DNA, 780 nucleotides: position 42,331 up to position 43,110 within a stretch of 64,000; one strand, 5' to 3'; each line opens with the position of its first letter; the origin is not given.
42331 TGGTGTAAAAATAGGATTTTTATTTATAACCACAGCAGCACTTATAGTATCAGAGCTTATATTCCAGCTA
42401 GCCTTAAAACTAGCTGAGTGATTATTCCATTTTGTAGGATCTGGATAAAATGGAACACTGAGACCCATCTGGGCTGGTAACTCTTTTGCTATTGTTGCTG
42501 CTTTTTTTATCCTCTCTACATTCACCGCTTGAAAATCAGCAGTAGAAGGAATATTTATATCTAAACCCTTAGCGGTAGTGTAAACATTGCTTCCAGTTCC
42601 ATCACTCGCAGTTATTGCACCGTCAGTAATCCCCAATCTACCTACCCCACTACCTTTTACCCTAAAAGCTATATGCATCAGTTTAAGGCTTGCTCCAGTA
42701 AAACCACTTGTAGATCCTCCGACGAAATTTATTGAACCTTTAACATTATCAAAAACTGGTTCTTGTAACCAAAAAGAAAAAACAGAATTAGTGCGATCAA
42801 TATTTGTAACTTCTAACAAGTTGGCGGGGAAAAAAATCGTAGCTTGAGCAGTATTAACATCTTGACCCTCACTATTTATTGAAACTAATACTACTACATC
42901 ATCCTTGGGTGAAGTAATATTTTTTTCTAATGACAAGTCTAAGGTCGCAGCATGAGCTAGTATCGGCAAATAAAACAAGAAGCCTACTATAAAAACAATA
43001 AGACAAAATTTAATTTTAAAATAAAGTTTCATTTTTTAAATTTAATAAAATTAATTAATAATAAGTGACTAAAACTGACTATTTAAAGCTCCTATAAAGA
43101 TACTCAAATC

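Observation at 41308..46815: Cohesin-like anchor protein next to a 1248-aa dockerin-bearing surface protein, downstream of a TCS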

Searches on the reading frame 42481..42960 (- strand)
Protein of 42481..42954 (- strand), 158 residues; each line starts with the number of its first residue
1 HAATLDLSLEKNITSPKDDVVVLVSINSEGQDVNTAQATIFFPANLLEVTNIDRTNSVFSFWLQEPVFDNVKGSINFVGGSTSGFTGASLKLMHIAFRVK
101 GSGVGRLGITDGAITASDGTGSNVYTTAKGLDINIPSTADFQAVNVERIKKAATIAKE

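Call 8: find_homologous_proteins(query=window:42481-42954:-, max_evalue=0.001)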
Query seq(158 aa) (158 aa): 3 proteins with E <= 0.001 among 58 candidates.
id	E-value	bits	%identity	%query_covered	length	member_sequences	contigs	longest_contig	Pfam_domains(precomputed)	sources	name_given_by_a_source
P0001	4.6e-73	262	78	99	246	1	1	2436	-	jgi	jgi:hypothetical protein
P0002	1.2e-21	95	40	85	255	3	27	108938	-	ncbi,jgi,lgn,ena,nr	ncbi:MAG: hypothetical protein A3I26_03280 [Candidatus Yanofskybacteria bacterium RIFCSPLOWO2_02_FUL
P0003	6.7e-19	86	53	54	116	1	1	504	-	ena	-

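Call 18: search_protein_representatives(protein=window:42508-42960:-)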
Query: 151 residues. Proteins with E-value up to 0.001 (for the whole library): 4164; up to 1e-10: 1579; up to 1e-30: 15. The best 150 are listed.
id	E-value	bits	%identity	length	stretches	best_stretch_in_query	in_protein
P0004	1.0e-58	213.5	70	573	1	2-150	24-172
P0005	1.3e-35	138.7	45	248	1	2-144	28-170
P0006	1.2e-34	135.6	49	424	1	2-142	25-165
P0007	1.5e-34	135.2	50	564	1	2-138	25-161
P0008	4.1e-34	133.8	50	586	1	2-140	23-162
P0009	7.2e-34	133.0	36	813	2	5-133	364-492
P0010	3.7e-33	130.8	49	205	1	2-138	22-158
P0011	3.9e-33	130.7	48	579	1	3-144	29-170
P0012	5.6e-33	130.2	46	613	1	2-136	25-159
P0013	2.1e-32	128.3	47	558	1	2-140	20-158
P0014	2.3e-32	128.2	50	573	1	4-138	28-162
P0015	1.0e-31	126.1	48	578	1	2-144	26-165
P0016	4.8e-31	123.9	42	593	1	3-140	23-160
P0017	7.3e-31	123.3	46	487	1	3-142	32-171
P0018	8.2e-31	123.1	46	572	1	2-136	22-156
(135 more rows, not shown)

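Call 35: search_solved_structures(query=A2, max_evalue=10, show_alignments=3)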
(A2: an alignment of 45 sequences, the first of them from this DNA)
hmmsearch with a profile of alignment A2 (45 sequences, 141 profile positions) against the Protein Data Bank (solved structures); distinct sequences matched with E-value up to 10: 8.
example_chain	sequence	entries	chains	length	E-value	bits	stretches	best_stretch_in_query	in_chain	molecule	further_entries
5aoz_A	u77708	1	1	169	0.006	19.8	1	4-61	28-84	PUTATIVE CELLULOSOMAL SCAFFOLDIN PROTEIN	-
5m2o_A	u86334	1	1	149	0.0091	19.2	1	4-61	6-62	Putative cellulosomal scaffoldin protein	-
7urp_A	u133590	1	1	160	0.014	18.6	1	11-54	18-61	Ribonucleases G and E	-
5m2s_A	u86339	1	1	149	0.13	15.5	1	5-60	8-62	Putative cellulosomal scaffoldin protein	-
8q30_A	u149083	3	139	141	0.14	15.4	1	69-115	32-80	DUF4352 domain-containing protein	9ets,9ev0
6kjk_A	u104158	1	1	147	0.93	12.7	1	72-105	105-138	N-terminal domain of PorA (28-171)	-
8fv0_C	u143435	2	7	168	1.5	12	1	45-70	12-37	Diamine N-acetyltransferase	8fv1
5ix3_A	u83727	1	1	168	1.5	12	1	45-70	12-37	Diamine N-acetyltransferase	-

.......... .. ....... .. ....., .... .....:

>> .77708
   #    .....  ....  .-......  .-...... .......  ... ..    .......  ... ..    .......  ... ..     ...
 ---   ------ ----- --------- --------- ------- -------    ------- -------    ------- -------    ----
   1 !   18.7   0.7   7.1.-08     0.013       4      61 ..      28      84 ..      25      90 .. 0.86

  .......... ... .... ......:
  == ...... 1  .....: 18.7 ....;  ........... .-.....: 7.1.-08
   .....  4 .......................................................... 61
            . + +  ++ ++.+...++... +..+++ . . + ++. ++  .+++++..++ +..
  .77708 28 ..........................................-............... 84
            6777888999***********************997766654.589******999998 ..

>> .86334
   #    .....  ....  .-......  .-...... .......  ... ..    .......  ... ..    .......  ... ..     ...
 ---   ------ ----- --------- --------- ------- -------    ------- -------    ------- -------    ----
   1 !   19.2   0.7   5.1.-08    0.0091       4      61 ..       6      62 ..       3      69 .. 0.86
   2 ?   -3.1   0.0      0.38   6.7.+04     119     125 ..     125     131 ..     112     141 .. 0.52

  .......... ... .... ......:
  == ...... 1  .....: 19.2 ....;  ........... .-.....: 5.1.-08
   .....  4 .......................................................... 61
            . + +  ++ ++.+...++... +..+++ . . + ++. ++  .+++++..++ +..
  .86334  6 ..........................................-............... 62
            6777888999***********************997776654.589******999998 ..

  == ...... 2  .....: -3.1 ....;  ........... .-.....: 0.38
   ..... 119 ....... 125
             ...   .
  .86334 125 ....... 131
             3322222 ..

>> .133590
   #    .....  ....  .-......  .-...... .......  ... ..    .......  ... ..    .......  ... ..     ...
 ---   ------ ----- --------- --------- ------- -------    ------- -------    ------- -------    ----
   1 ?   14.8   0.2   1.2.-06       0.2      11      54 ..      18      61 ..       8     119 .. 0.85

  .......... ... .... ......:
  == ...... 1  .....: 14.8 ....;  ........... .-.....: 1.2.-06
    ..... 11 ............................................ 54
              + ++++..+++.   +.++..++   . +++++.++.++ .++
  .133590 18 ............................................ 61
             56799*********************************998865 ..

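Call 42: find_related_loci(query=A3, collection=genome_contigs, flank=10000)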
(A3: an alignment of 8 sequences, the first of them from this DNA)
Query A3 (141 aa) in genome_contigs; peptide patterns used: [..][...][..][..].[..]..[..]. (x = any residue, [..] = any of these).
103 stretches matched a pattern; 38 encode a relative of the query (tblastn E <= 1e-3); 38 distinct loci.
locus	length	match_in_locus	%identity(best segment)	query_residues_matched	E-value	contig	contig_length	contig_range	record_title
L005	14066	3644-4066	82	1-141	6e-75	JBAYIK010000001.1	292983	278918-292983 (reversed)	MAG: Candidatus Paceibacterota bacterium isolate SO_2016_GW1_29 scaffold00050_OW334_2016, whole genome shotgun sequence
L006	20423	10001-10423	79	1-141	6e-72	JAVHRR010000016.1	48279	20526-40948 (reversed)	MAG: Candidatus Paceibacterota bacterium isolate WB02no4_35_12 NODE_179_length_48279_cov_7.337736, whole genome shotgun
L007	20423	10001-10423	75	1-141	2e-68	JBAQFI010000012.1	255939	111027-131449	MAG: Minisyncoccia bacterium isolate MFD12003_ilm_asm_bin45 k127_112939, whole genome shotgun sequence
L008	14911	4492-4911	71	2-141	1e-63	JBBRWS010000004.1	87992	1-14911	MAG: Candidatus Paceibacteria bacterium isolate La4_metabat2.065 La4_metabat2.065_K_925553_L_87992_cov_52.2913, whole ge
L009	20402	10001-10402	49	1-134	2e-38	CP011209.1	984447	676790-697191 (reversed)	MAG: Candidatus Wolfebacteria bacterium GW2011_GWB1_47_1 chromosome, complete genome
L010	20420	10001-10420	49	1-139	3e-38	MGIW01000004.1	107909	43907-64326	MAG: Candidatus Wolfebacteria bacterium RIFOXYD12_FULL_48_21 rifoxyd3_full_scaffold_51, whole genome shotgun sequence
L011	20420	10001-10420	49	1-139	6e-38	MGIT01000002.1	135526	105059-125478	MAG: Candidatus Wolfebacteria bacterium RIFOXYB1_FULL_54_12 rifoxyb1_full_scaffold_177, whole genome shotgun sequence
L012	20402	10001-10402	48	1-134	9e-38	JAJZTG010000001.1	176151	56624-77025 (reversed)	MAG: bacterium isolate SKS3.bin68 NODE_87_length_176151_cov_5.614246, whole genome shotgun sequence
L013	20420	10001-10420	49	1-139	2e-37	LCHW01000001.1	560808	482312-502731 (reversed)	MAG: Candidatus Wolfebacteria bacterium GW2011_GWE2_44_13 UW32_C0001, whole genome shotgun sequence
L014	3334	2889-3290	49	1-134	3e-37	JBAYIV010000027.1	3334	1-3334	MAG: Candidatus Paceibacterota bacterium isolate SO_2016_GW1_39 scaffold57199_OW334_2016, whole genome shotgun sequence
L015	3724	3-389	48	6-134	3e-37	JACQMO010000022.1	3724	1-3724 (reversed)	MAG: Candidatus Uhrbacteria bacterium isolate NC_groundwater_1231_Ag_S-0.1um_60_33 S_p1_S3_coassembly_k141_1956158, whol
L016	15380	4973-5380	50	1-134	2e-36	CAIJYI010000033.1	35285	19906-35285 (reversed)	uncultured bacterium isolate KR_bin-0332 genome assembly, contig: bin-0332:33/45, whole genome shotgun sequence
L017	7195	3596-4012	46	3-141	9e-37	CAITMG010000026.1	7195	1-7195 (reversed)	Candidatus Uhrbacteria bacterium isolate MJ110927B_bin-298 genome assembly, contig: bin-298:26/97, whole genome shotgun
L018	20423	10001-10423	46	1-141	8e-37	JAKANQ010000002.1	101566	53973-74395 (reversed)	MAG: bacterium isolate WY5.bin81 NODE_318_length_101566_cov_6.979002, whole genome shotgun sequence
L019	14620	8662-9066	48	1-135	4e-36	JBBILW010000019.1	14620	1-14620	MAG: Candidatus Jorgensenbacteria bacterium isolate BR1F70218_bin_218 NODE_2051_length_14620_cov_1.06679, whole genome s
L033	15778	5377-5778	43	1-134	4e-32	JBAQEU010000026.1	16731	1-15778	MAG: Minisyncoccia bacterium isolate MFD12003_ilm_asm_bin73 k127_12057, whole genome shotgun sequence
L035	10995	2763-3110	48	25-140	3e-30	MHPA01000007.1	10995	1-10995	MAG: Candidatus Staskawiczbacteria bacterium RIFCSPLOWO2_01_FULL_38_12b rifcsplowo2_01_scaffold_18808, whole genome shot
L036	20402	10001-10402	44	1-134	5e-30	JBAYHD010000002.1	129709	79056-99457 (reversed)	MAG: Candidatus Paceibacterota bacterium isolate SO_2016_GW1_141 scaffold00310_OW334_2016, whole genome shotgun sequence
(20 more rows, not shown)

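Call 46: predict_structure(alignment_id=A2)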
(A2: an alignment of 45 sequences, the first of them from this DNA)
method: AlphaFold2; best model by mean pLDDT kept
length: 141 residues; sequences in the alignment: 45
mean_pLDDT: 93.9   pTM: 0.87
mean pLDDT of the five models: 93.9, 93.6, 93.3, 93.0, 91.7
residues with pLDDT >= 90: 123; 70-90: 14; 50-70: 4; < 50: 0
segments of 3 or more residues with pLDDT < 50: none
pLDDT, mean of each block of 10 residues (from residue 1): 88 88 96 95 97 96 97 98 95 97 96 94 92 90 55
secondary structure, 60 per line:
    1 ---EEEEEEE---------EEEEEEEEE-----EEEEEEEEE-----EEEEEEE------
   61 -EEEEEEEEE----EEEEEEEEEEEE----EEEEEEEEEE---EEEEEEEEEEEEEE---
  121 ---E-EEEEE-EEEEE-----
elements in order: E4-10 E20-28 E34-42 E48-54 E62-70 E75-86 E91-100 E104-117 E126-130 E132-136

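Call 48: fold_search(model_id=the predicted structure, library=pdb)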
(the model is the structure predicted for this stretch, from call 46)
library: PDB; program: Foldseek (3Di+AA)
matches with E <= 10: 1707; with E <= 0.001: 101
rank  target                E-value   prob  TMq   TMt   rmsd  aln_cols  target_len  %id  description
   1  6kgf_C                2.6e-08  1.00  0.77  0.74   2.6       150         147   14  Crystal structure of CaDoc0917(R16D)-CaCohA2 complex at pH 8.2 (released 2020-07-08)
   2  1g1k_A                4.0e-08  1.00  0.70  0.69   3.5       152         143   20  COHESIN MODULE FROM THE CELLULOSOME OF CLOSTRIDIUM CELLULOLYTICUM (released 2000-11-22)
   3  6kge_A                5.5e-08  1.00  0.75  0.75   2.7       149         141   13  Crystal structure of CaDoc0917(R16D)-CaCohA2 complex at pH 5.5 (released 2020-07-08)
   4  2xdh                  7.1e-08  1.00  0.70  0.72   3.9       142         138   20  Non-cellulosomal cohesin from the hyperthermophilic archaeon Archaeoglobus fulgidus (released 2010-05-26)
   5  2vn5_A                8.3e-08  1.00  0.74  0.73   2.9       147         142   21  The Clostridium cellulolyticum dockerin displays a dual binding mode for its cohesin partner (released 2008-05-20)
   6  4ums                  1.2e-07  1.00  0.78  0.72   3.1       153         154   16  The crystal structure of the seventh ScaB type I cohesin from Pseudobacteroides cellulosolvens (released 2015-05-06)
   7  6kgf_A                1.3e-07  1.00  0.74  0.73   3.0       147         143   14  Crystal structure of CaDoc0917(R16D)-CaCohA2 complex at pH 8.2 (released 2020-07-08)
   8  6kgc_A                1.3e-07  1.00  0.76  0.75   2.7       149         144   13  Crystal structure of CaDoc0917(R49D)-CaCohA2 complex at pH 5.4 (released 2020-07-08)
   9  2vn6_A                1.7e-07  1.00  0.71  0.67   3.1       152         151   20  The Clostridium cellulolyticum dockerin displays a dual binding mode for its cohesin partner (released 2008-05-13)
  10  2vn5_C                1.8e-07  1.00  0.72  0.69   3.1       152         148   19  The Clostridium cellulolyticum dockerin displays a dual binding mode for its cohesin partner (released 2008-05-20)
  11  6kgd_A                4.0e-07  1.00  0.76  0.74   2.7       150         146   13  Crystal structure of CaDoc0917(R49D)-CaCohA2 complex at pH 8.0 (released 2020-07-08)
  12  5nrm_A                4.9e-07  1.00  0.71  0.71   3.5       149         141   17  Crystal structure of the sixth cohesin from Acetivibrio cellulolyticus' scaffoldin B in complex with Cel5 dockerin S51 (released 2018-01-31)
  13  4dh2_A                5.5e-07  1.00  0.75  0.68   3.4       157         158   12  Crystal structure of Coh-OlpC(Cthe_0452)-Doc435(Cthe_0435) complex: A novel type I Cohesin-Dockerin complex from Clost (released 2012-11-28)
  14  5nrk_A                5.7e-07  1.00  0.69  0.68   3.8       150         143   17  Crystal structure of the sixth cohesin from Acetivibrio cellulolyticus' scaffoldin B in complex with Cel5 dockerin S15 (released 2018-01-31)
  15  5k39_A                5.7e-07  1.00  0.65  0.56   5.9       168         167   14  THE TYPE II COHESIN DOCKERIN COMPLEX FROM CLOSTRIDIUM THERMOCELLUM (released 2017-03-29)
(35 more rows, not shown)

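Call 56: search_protein_families(library=pfam, proteins=[L006:2052-4460:+, L033:6746-8962:+, L036:11387-13681:+, L035:4383-6077:+], max_evalue=0.01)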
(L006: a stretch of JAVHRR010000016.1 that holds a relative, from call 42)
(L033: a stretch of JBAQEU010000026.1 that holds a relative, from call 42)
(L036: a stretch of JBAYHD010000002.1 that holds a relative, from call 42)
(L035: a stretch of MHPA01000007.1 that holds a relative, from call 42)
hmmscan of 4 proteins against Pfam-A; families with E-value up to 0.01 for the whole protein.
L006:2052-4460:+ (802 aa): 1 family
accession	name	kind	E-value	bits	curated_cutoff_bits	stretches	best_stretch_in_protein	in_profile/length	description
PF00072.30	Response_reg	-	2.7e-18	66.6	30.2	1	4-109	1-101/111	Response regulator receiver domain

L033:6746-8962:+ (738 aa): 1 family
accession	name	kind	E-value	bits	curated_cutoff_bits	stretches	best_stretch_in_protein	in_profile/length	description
PF00072.30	Response_reg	-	1.4e-23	83.6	30.2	1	3-106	1-102/111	Response regulator receiver domain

L036:11387-13681:+ (764 aa): 1 family
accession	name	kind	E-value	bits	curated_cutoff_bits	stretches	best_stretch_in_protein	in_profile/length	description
PF00072.30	Response_reg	-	2.2e-19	70.1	30.2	1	3-104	1-100/111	Response regulator receiver domain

L035:4383-6077:+ (564 aa): 1 family
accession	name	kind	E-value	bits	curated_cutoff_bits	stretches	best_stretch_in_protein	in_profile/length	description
PF00072.30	Response_reg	-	4.2e-18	66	30.2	1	3-106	1-102/111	Response regulator receiver domain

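Call 69: find_related_loci(query=A3, collection=metagenome_contigs, flank=6000)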
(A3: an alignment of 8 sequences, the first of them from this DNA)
Query A3 (141 aa) in metagenome_contigs; peptide patterns used: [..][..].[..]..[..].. (x = any residue, [..] = any of these).
387 stretches matched a pattern; 103 encode a relative of the query (tblastn E <= 1e-3); the best 80 are kept; 80 distinct loci.
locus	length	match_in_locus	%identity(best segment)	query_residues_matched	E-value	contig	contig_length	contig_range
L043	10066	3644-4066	82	1-141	7e-75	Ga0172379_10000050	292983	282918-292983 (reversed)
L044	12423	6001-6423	80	1-141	7e-73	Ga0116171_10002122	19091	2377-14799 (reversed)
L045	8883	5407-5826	79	2-141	1e-71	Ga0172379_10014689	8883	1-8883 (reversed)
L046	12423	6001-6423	79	1-141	2e-71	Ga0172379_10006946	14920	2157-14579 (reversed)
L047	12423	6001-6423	78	1-141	4e-71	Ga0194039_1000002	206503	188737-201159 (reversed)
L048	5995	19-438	79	2-141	3e-71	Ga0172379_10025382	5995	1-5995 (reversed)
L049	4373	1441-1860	76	2-141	4e-69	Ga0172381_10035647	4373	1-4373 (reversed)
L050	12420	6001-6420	78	2-141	4e-69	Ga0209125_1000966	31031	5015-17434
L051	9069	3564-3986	74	1-141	2e-68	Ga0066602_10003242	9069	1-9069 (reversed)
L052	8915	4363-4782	73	1-140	3e-67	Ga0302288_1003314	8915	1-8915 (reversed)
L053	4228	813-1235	70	1-141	2e-64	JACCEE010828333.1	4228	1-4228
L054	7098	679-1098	74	2-141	1e-61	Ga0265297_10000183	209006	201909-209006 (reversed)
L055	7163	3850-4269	74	2-141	1e-61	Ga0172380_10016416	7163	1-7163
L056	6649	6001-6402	52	1-134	7e-42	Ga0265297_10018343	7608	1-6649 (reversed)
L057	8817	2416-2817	52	1-134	1e-41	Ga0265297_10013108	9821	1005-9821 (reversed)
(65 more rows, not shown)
